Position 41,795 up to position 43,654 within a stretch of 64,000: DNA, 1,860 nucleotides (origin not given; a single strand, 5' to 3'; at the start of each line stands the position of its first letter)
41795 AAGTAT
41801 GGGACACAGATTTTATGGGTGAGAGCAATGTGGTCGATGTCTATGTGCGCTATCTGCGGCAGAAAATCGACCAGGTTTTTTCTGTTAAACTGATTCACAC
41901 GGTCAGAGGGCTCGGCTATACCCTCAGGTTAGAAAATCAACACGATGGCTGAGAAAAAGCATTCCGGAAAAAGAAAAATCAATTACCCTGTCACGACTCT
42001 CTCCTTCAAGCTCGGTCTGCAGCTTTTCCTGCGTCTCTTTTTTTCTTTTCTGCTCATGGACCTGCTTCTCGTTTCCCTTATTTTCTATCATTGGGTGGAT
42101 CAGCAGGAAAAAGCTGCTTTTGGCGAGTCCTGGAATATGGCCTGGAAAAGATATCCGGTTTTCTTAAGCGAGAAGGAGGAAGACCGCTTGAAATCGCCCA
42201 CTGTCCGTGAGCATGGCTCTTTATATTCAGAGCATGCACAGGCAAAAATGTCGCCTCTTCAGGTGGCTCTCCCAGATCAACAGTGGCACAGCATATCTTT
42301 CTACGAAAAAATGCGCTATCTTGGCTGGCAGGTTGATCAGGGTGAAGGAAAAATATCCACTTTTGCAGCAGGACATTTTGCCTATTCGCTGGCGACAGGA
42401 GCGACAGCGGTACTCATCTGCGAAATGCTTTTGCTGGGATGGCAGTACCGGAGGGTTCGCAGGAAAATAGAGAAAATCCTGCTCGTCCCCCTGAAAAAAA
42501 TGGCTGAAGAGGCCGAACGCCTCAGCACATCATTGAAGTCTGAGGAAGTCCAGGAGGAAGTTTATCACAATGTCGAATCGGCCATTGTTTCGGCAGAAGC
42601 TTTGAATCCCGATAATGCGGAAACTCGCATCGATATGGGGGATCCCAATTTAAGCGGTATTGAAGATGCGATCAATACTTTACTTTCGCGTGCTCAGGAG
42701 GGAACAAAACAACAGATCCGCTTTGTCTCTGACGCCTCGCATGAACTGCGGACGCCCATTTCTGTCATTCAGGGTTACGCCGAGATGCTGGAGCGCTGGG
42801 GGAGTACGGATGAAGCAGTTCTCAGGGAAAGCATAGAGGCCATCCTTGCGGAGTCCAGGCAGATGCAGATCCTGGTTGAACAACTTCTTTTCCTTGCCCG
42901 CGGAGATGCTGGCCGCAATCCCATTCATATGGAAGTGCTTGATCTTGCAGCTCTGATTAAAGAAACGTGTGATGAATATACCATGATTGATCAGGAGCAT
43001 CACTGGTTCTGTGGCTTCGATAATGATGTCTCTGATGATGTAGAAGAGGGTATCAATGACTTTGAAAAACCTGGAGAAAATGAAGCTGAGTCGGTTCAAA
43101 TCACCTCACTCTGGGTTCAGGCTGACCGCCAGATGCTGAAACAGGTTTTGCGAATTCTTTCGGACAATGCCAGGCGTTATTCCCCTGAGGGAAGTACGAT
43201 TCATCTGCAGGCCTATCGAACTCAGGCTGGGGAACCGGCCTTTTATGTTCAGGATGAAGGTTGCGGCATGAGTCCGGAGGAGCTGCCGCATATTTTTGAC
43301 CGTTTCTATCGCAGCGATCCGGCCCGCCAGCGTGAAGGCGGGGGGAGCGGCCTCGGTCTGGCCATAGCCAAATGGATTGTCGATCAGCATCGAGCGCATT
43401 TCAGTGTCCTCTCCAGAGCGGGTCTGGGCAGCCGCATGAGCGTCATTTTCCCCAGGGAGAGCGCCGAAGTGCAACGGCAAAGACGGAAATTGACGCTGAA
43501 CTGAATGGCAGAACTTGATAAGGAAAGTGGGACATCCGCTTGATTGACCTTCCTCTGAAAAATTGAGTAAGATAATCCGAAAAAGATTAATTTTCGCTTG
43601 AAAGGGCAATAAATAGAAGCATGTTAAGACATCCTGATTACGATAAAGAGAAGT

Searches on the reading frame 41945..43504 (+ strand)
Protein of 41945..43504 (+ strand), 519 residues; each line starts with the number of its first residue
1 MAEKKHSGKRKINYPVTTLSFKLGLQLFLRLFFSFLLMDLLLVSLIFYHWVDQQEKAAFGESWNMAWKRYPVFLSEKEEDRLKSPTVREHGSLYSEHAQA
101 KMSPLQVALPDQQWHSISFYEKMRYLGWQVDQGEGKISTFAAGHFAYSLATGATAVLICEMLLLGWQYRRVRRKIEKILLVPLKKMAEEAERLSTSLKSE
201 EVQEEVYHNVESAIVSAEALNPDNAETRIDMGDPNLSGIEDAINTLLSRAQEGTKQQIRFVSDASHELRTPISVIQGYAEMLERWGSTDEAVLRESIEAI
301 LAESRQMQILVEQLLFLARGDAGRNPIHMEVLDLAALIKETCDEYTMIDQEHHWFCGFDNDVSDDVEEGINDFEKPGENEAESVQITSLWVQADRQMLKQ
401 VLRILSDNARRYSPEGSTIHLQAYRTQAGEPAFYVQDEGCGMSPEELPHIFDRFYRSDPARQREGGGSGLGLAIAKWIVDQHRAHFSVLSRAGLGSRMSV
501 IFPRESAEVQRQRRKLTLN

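Call 98: search_protein_families(library=pfam, proteins=[window:41945-43504:+], max_evalue=0.00001)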
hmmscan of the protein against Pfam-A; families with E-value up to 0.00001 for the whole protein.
window:41945-43504:+ (519 aa): 2 families
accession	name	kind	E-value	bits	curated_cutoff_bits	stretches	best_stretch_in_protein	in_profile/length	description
PF02518.31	HATPase_c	-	1.3e-22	80.7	26.4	1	394-505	2-110/111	Histidine kinase-, DNA gyrase B-, and HSP90-like ATPase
PF00512.31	HisKA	-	1.5e-19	70.2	26.9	1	257-323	2-66/66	His Kinase A (phospho-acceptor) domain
